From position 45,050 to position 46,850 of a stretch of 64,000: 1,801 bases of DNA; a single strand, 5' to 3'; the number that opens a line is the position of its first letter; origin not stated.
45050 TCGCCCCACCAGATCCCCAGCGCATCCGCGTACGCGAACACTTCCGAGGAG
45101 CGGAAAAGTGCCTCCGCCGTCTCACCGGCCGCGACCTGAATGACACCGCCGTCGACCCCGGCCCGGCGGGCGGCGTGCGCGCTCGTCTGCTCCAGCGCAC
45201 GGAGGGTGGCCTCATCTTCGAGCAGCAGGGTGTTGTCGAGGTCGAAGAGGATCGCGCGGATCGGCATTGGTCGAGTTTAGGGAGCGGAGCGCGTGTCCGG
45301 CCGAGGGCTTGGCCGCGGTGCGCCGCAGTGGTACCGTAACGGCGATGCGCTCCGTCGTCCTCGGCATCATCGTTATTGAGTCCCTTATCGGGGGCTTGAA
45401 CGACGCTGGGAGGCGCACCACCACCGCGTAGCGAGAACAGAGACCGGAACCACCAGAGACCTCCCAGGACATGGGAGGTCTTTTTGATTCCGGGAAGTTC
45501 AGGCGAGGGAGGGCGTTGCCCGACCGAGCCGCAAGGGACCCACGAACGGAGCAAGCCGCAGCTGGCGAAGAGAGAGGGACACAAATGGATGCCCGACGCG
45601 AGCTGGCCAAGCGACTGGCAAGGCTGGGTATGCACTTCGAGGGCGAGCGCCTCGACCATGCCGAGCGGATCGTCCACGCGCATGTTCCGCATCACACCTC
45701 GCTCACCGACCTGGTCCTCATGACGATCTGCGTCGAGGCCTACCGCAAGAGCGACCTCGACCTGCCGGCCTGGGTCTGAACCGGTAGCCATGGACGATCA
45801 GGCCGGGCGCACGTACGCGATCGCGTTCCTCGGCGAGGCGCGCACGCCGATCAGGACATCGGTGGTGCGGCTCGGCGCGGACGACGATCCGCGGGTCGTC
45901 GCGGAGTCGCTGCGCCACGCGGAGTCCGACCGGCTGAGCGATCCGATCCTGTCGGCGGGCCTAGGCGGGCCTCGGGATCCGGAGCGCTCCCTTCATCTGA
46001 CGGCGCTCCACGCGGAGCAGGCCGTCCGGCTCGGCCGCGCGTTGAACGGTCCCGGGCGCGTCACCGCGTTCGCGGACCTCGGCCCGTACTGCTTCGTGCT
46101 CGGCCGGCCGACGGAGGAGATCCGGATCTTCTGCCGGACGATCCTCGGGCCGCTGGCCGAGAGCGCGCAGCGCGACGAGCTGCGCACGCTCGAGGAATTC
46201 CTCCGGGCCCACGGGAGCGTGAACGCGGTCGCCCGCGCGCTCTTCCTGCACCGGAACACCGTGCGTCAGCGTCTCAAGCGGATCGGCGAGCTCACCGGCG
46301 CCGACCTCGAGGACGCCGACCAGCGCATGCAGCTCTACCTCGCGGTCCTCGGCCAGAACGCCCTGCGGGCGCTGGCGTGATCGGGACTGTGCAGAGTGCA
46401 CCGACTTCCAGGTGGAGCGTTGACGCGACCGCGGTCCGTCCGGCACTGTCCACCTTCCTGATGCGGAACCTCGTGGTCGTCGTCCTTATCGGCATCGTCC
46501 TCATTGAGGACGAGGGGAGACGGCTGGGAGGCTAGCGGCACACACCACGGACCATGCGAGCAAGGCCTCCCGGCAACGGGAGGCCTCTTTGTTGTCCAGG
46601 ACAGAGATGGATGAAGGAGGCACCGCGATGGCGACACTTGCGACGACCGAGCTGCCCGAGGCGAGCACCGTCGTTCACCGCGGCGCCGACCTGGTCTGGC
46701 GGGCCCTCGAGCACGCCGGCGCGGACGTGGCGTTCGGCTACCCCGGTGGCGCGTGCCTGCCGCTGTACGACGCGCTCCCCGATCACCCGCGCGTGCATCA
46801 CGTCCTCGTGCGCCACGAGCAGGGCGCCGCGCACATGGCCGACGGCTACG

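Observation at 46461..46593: Second, paralogous attenuator directly upstream of ilvB: tandem attenuation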

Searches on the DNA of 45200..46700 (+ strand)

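Call 4: search_rna_families(source=window, start=45200, end=46700, threshold=evalue, max_evalue=10, show_alignments=3)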
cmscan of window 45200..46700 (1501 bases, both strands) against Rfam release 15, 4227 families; matches with E-value up to 10: 9.
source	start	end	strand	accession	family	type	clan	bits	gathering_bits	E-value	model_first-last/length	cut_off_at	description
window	46559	46597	+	RF00489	ctRNA_p42d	Gene; antisense;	-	21.3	50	0.13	1-46/46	no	ctRNA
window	46563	46586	+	RF00480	HIV_FE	Cis-reg; frameshift_element;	-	20.3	45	6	17-40/52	no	HIV Ribosomal frameshift signal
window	45889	45953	-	RF02807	PyrR209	Gene; snRNA; snoRNA; HACA-box;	-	19.4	42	1.1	1-65/65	no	Pyrobaculum sRNA 209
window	46541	46593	+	RF01859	Phe_leader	Cis-reg; leader;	-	18.2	55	5.5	1-125/125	no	Phenylalanine leader peptide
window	45339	45487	+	RF01859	Phe_leader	Cis-reg; leader;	-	17.9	55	6.6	1-125/125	no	Phenylalanine leader peptide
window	45337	45377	-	RF01274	sR45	Gene; snRNA; snoRNA; CD-box;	-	17.6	40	0.66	1-55/55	no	Small nucleolar RNA sR45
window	46419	46490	+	RF01059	mir-598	Gene; miRNA;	-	16.1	69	5.5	1-80/80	no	mir-598 microRNA precursor family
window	45869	45921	+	RF02565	YrlB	Gene; sRNA;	-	15.9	97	8.8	1-78/78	no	Y RNA-like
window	46075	46202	+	RF02830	Scr1601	Gene; sRNA;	-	14.4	100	3.2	1-209/209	no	Streptomyces RNA 1601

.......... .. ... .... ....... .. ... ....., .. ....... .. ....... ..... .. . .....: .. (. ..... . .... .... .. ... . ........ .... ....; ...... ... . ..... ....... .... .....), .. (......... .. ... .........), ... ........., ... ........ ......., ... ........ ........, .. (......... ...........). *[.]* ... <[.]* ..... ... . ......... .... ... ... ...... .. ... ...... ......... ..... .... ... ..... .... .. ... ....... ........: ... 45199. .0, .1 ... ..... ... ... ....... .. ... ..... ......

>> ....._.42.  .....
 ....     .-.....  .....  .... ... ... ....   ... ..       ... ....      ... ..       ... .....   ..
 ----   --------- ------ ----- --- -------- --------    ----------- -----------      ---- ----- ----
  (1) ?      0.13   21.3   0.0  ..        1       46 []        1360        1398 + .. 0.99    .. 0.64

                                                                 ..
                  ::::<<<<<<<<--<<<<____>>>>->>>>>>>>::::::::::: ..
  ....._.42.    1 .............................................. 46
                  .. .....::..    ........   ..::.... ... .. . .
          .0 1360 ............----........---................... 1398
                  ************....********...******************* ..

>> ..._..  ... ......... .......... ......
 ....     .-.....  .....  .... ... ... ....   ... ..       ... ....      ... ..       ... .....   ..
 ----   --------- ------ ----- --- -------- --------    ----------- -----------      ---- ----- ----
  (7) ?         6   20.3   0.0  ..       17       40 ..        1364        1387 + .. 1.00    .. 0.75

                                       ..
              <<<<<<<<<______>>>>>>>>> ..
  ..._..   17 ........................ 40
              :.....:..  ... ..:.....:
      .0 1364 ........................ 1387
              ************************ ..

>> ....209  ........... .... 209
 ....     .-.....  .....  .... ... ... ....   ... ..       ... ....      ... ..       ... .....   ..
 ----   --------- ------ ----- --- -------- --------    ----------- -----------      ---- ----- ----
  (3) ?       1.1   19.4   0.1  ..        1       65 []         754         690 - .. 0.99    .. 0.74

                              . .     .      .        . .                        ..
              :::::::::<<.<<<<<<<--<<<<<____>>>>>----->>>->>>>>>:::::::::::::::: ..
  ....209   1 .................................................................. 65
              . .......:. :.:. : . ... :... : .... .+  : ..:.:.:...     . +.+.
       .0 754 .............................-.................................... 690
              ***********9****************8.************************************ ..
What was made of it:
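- On Rfam leader families (Leu_leader, Phe_leader, Thr_leader, etc.): The best hit is Phe_leader at 18.2 bits against a threshold of 55 (call 4).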

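Call 56: build_rna_model(alignment_id=A5, structure=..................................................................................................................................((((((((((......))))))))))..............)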
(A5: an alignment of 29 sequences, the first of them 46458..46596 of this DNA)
Model R1 built from alignment A5 (29 sequences, 170 columns); structure: as given.
model positions 144; base pairs 10; branch points 0; effective number of sequences 3.59; information 0.59 bits per position. Calibrated on 0.2 Mb of random sequence (short: E-values are rough).
structure used (alignment columns):
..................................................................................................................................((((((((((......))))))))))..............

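Call 57: search_with_rna_model(model_id=R1, source=window, max_evalue=10, show_alignments=2)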
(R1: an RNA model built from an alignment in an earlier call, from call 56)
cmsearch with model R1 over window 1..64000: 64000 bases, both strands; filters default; matches with E-value up to 10: 4.
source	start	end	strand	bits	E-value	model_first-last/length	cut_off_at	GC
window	46458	46597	+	131.8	3.3e-36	1-144/144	no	0.64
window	45342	45492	+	42.9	4.5e-11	1-144/144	no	0.6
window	46562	46586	-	19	0.00025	110-134/144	no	0.72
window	45446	45587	-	13.6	0.0086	1-144/144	no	0.62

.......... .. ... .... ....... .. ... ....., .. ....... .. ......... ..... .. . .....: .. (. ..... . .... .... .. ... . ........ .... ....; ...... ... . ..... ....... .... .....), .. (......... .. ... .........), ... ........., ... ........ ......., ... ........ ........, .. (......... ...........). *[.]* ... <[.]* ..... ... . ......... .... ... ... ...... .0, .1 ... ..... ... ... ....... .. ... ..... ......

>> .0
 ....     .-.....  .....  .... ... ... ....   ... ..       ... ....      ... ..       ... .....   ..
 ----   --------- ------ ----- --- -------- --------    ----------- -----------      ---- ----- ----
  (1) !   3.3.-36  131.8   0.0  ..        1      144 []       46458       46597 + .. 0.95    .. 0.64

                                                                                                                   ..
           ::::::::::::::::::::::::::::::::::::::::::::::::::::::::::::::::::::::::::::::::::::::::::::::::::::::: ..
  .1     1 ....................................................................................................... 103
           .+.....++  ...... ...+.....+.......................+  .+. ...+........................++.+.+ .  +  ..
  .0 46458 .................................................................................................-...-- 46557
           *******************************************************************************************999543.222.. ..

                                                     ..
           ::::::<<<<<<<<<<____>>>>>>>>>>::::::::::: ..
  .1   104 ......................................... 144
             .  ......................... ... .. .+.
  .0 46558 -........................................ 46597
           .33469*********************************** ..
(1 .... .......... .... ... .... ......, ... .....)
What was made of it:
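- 46628..56520 (+): Regulated operon: ilvB (46628-48337), ilvN (about 48334-48591), ilvC (48610-49659), ORFB (49659-49844), leuA (49848-51602), ilvD (to 53272), ilvA (53269-54513), leuC (to 55918), leuD (to 56520). No further attenuator-like hit in this stretch (call 57).
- A full-length model hit (positions 1-144) at 42.9 bits (call 57).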

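Call 58: search_with_rna_model(model_id=R1, sources=[L001, L002, L003, L004, L005, L006, L007, L008, L009, L010, L011, L012, L013, L014, L015, L016, L017, L018, L019, L020, L021, L022, L023, L024, L025, L026, L027, L028, L029, L030, L031, L032, L033, L034, L035, L036, L037, L038, L039, L040, L041, L042, L043, L044, L045, L046, L047, L048, L049, L050, L051, L052, L053, L054, L055, L056, L057, L058, L059, L060, L061, L062, L063, L064, L065, L066, L067, L068, L069, L070, L071, L072, L073, L074, L075, L076, L077, L078, L079, L080], max_evalue=0.001)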
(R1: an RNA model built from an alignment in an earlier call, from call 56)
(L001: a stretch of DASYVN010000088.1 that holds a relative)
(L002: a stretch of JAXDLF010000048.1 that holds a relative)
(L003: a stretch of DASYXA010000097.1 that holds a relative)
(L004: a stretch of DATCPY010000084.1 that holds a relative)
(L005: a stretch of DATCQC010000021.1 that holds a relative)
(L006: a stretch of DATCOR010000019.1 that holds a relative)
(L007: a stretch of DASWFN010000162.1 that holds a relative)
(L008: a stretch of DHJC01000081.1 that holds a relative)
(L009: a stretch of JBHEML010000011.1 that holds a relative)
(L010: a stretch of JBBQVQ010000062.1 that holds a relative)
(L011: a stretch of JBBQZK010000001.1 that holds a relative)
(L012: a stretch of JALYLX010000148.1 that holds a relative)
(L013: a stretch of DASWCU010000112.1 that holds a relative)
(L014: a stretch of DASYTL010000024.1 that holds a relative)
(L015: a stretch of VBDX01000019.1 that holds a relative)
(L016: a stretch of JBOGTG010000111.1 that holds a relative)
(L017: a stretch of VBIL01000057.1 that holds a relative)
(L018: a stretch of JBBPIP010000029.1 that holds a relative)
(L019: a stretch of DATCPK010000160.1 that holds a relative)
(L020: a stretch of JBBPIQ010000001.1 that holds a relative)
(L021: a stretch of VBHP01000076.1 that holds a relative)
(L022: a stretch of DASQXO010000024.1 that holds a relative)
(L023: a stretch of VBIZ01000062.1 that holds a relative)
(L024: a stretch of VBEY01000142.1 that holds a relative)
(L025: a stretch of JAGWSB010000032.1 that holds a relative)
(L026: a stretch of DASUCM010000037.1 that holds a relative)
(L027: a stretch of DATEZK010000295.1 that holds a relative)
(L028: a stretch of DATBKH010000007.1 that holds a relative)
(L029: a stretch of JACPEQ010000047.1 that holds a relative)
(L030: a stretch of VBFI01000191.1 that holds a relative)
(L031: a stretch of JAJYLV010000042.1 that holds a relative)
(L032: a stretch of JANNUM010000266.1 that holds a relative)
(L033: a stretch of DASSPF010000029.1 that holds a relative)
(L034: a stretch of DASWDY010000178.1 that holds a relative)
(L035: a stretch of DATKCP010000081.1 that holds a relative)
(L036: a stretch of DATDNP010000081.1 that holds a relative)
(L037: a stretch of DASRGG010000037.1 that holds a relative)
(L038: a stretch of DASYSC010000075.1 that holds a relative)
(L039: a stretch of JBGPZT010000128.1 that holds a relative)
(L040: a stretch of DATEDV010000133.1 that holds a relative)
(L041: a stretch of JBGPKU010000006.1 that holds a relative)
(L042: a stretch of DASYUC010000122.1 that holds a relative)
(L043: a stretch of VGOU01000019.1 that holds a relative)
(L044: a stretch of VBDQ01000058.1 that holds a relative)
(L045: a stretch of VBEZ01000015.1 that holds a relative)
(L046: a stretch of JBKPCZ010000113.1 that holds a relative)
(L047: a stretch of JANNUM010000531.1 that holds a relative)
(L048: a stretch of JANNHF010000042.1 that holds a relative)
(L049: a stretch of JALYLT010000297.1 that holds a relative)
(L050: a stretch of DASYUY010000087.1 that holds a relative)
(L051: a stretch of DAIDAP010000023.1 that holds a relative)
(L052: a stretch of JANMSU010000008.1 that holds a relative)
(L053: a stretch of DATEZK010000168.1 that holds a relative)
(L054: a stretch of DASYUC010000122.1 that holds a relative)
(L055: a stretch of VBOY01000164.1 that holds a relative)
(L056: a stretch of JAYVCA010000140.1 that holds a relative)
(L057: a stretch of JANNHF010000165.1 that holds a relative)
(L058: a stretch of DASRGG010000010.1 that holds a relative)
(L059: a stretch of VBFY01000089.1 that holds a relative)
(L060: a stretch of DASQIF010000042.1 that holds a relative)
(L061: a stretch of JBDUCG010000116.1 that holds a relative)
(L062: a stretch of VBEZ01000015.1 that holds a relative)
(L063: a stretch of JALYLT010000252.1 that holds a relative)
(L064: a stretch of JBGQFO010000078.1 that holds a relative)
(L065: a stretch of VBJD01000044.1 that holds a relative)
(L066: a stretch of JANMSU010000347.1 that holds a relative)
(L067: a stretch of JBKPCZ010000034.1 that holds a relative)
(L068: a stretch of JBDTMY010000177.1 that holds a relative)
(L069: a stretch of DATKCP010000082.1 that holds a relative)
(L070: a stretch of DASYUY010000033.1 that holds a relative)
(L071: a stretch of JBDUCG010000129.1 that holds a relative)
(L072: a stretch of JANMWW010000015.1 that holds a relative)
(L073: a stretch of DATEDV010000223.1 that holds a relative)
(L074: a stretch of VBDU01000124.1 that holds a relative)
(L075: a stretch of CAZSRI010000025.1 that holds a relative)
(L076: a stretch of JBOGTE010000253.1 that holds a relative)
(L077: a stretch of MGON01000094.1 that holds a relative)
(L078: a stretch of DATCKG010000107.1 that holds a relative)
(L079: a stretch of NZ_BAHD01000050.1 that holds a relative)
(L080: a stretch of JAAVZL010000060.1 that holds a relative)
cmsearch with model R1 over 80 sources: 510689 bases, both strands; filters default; matches with E-value up to 0.001: 160.
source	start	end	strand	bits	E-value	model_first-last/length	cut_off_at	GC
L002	1615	1755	+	143.7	1.2e-38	1-144/144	no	0.66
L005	1065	1208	+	142.9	2e-38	1-144/144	no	0.61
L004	4678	4818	+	141.2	6e-38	1-144/144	no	0.64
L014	7335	7479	+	141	7.1e-38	1-144/144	no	0.61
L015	5327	5473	+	135.8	2.1e-36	1-144/144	no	0.61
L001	4687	4824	+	135.7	2.1e-36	1-144/144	no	0.64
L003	4722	4865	+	133.4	9.4e-36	1-144/144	no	0.64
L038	1931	2077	+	133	1.3e-35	1-144/144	no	0.61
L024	3847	3995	+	131.5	3.4e-35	1-144/144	no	0.58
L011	4531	4674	+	130.9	4.9e-35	1-144/144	no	0.63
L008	4753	4892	+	129.9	9.5e-35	1-144/144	no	0.64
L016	6597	6747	+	127.5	4.4e-34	1-144/144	no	0.56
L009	4626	4763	+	126.4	9.2e-34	1-144/144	no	0.62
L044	5152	5297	+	125.2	2e-33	1-144/144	no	0.61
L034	4231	4377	+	124.4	3.3e-33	1-144/144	no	0.61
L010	954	1095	+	124.4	3.3e-33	1-144/144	no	0.62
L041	4612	4755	+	124.1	4.2e-33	1-144/144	no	0.61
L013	2691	2835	+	122.9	9.1e-33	1-144/144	no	0.61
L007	4668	4813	+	121.1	2.9e-32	1-144/144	no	0.6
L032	1192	1340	+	121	3.1e-32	1-144/144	no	0.58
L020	7432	7581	+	120.8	3.4e-32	1-144/144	no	0.57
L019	3440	3589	+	120.8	3.4e-32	1-144/144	no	0.57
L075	4552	4698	+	120.6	4.1e-32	1-144/144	no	0.63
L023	5136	5285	+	120.2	5.3e-32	1-144/144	no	0.57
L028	5869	6017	+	119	1.1e-31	1-144/144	no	0.59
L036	4567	4713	+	118.6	1.5e-31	1-144/144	no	0.63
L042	4609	4755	+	117.9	2.4e-31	1-144/144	no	0.56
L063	1526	1673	+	117.8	2.5e-31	1-144/144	no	0.59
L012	544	682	+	117.3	3.3e-31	1-144/144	no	0.63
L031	4526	4669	+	117.3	3.5e-31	1-144/144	no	0.64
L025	4585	4727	+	117.2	3.7e-31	1-144/144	no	0.64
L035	886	1033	+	114.7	1.8e-30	1-144/144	no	0.59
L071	1696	1843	+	114.5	2.1e-30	1-144/144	no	0.57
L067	1208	1354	+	114.5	2.2e-30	1-144/144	no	0.58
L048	3747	3894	+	112.6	7.2e-30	1-144/144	no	0.57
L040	1170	1316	+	112.4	8.5e-30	1-144/144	no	0.59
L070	1755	1903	+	111.9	1.2e-29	1-144/144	no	0.6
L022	7007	7154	+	111.8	1.2e-29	1-144/144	no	0.61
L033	4594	4740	+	111.3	1.7e-29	1-144/144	no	0.63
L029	2425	2570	+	111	2e-29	1-144/144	no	0.66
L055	959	1108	+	110.1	3.8e-29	1-144/144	no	0.55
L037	4612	4758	+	109.6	5e-29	1-144/144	no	0.63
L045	4609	4758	+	105.1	9.3e-28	1-144/144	no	0.57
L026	4567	4705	+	104.9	1.1e-27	1-144/144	no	0.65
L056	957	1097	+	91.7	5.8e-24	1-144/144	no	0.62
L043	4607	4757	+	77.9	4.5e-20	1-144/144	no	0.61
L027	3038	3163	+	74.8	3.4e-19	1-122/144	3'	0.56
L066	4289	4403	+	69.4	1.2e-17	1-111/144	3'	0.57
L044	3135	3280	+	67.1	5.1e-17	1-144/144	no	0.63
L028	3723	3870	+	64.4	3e-16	1-144/144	no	0.64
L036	3689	3836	+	63.5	5.3e-16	1-144/144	no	0.65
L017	3724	3871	+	63.5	5.5e-16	1-144/144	no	0.63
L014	3719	3868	+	63.3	6.2e-16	1-144/144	no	0.63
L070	860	1006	+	62.6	9.6e-16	1-144/144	no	0.62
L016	3725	3872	+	61.7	1.7e-15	1-144/144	no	0.61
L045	3711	3859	+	61.2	2.4e-15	1-144/144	no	0.59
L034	3346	3493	+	60.2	4.7e-15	1-144/144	no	0.63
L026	3680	3828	+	59.6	6.7e-15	1-144/144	no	0.66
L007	3847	3992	+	59.4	7.6e-15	1-144/144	no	0.64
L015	2787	2934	+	59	1e-14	1-144/144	no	0.63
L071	51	202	+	58.8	1.1e-14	1-144/144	no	0.59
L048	2850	2998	+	58.3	1.6e-14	1-144/144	no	0.58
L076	316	458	-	57.9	2e-14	1-144/144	no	0.63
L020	3725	3872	+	57.6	2.5e-14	1-144/144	no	0.63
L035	3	149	+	56.9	3.9e-14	1-144/144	no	0.61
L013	1563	1723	+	56.8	4.3e-14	1-144/144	no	0.62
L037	3719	3865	+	56.6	4.9e-14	1-144/144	no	0.62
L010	34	181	+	56.3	5.8e-14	1-144/144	no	0.61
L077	3479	3612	-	55.7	8.7e-14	1-144/144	no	0.61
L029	1451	1600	+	55.3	1.1e-13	1-144/144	no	0.59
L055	60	209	+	54.9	1.5e-13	1-144/144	no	0.57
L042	3710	3859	+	54.3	2.2e-13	1-144/144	no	0.57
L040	260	406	+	54.2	2.2e-13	1-144/144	no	0.61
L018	3725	3872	+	54.1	2.5e-13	1-144/144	no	0.62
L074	2522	2669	+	54.1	2.5e-13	1-144/144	no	0.66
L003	3631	3781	+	54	2.6e-13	1-144/144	no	0.62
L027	2143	2288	+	53.6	3.4e-13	1-144/144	no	0.62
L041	3724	3876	+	53.4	4e-13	1-144/144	no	0.62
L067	324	471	+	51.2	1.7e-12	1-144/144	no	0.61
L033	3717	3862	+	50.2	3.1e-12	1-144/144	no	0.63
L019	1161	1309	+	49.9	3.8e-12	1-144/144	no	0.6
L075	3630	3778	+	49.1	6.2e-12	1-144/144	no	0.64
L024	1323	1468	+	48.5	9.1e-12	1-144/144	no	0.62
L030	3673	3823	+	48.1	1.2e-11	1-144/144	no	0.65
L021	3488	3642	+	48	1.3e-11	1-144/144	no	0.59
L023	1746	1887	+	46.9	2.7e-11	1-144/144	no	0.59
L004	3629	3778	+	46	4.7e-11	1-144/144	no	0.59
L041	3379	3516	-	45.6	6.3e-11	1-144/144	no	0.64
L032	297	440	+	45.1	8.6e-11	1-144/144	no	0.6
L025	3631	3782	+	44.7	1.1e-10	1-144/144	no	0.65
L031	3563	3724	+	43.5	2.5e-10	1-144/144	no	0.64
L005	7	158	+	42.8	3.8e-10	1-144/144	no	0.62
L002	553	700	+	42.5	4.5e-10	1-144/144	no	0.61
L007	3489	3635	+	42.5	4.6e-10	1-144/144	no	0.6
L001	3629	3781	+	41.4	9.6e-10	1-144/144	no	0.58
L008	3798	3949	+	40.5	1.7e-09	1-144/144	no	0.61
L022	3491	3642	+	40.4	1.8e-09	1-144/144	no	0.6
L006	3630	3781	+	39.5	3.3e-09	1-144/144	no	0.6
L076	600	741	+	39.1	4.1e-09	1-144/144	no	0.63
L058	3807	3877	+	38.7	5.6e-09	74-144/144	no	0.56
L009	3674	3820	+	37.6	1.1e-08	1-144/144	no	0.65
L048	480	621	+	37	1.6e-08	1-144/144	no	0.61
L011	3586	3739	+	36.2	2.8e-08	1-144/144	no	0.61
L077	3718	3864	+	36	3.2e-08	1-144/144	no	0.61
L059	7104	7246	+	35.7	3.9e-08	1-144/144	no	0.62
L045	1462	1602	+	34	1.1e-07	1-144/144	no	0.64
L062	8007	8147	+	34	1.1e-07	1-144/144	no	0.64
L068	5340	5478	+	32.6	2.8e-07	1-144/144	no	0.59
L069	7384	7526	+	32.4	3.2e-07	1-144/144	no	0.65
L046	3741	3881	+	32.2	3.7e-07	1-144/144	no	0.64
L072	3738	3876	+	32.1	3.9e-07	1-144/144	no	0.6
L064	3823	3877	+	32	4.3e-07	90-144/144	no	0.56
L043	3648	3793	+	31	8.3e-07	1-144/144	no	0.65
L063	34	95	+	30.5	1.2e-06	74-144/144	no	0.5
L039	3975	4116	+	29.7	1.9e-06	1-144/144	no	0.62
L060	3785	3852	+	29.6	2.1e-06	75-144/144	no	0.56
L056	66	229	+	29.2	2.7e-06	1-144/144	no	0.66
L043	4712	4772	-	28.7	3.6e-06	84-144/144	no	0.51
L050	7485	7627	+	28.3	4.7e-06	1-144/144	no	0.64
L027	49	81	+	27.6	7.6e-06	110-144/144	no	0.58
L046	44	115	+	27.6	7.7e-06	70-144/144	no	0.61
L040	1272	1416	-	26.3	1.7e-05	1-144/144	no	0.62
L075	4653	4769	-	26.3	1.8e-05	1-144/144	no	0.64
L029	2525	2656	-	26.2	1.9e-05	1-144/144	no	0.6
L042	1916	2058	+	26.1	2.1e-05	1-144/144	no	0.64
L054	7493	7635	+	26.1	2.1e-05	1-144/144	no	0.64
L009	4718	4756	-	25.5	2.9e-05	106-144/144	no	0.64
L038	2032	2103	-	25.5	3e-05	74-144/144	no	0.6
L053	1725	1802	+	25.3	3.4e-05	68-144/144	no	0.59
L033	542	683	+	24.7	4.9e-05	1-144/144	no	0.63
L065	3816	3878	+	24.7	5e-05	75-144/144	no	0.56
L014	3823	3892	-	24.5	5.7e-05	74-144/144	no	0.61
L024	3950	4020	-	24.4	6e-05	74-144/144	no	0.61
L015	5428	5499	-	24.3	6.3e-05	74-144/144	no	0.61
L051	3840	3871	+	24.3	6.3e-05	110-140/144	no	0.62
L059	7203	7246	-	24.2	6.7e-05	99-144/144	no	0.55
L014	7434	7504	-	24.1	7.3e-05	74-144/144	no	0.62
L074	2625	2747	-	23.3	0.00012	1-144/144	no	0.72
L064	3832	3895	-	23.2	0.00013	81-144/144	no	0.58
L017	3827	3871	-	22.8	0.00017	99-144/144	no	0.58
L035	988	1053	-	22.7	0.00018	79-144/144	no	0.55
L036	3791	3839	-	22.4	0.00022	96-144/144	no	0.59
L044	3236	3282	-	22.4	0.00022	97-144/144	no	0.64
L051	3829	3889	-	22.3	0.00023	79-144/144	no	0.62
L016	6702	6772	-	22.2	0.00026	74-144/144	no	0.61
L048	588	610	-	21.7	0.00034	110-133/144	no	0.61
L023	5240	5286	-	21.5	0.00041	98-144/144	no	0.55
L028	5972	6037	-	21.5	0.00041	79-144/144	no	0.56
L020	7536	7601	-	21.4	0.00041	79-144/144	no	0.59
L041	4710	4756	-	21.4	0.00043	98-144/144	no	0.6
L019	3544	3590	-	21.3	0.00045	98-144/144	no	0.53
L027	49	70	-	20.8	0.00063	110-133/144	no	0.73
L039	4084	4105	-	20.8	0.00063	110-133/144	no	0.73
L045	1570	1591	-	20.8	0.00063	110-133/144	no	0.73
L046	3849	3870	-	20.8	0.00063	110-133/144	no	0.73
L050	7595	7616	-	20.8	0.00063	110-133/144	no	0.73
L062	8115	8136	-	20.8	0.00063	110-133/144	no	0.73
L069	7494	7515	-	20.8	0.00063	110-133/144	no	0.73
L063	1628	1692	-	20.5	0.00074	78-144/144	no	0.57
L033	4696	4731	-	20.3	0.00087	108-144/144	no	0.64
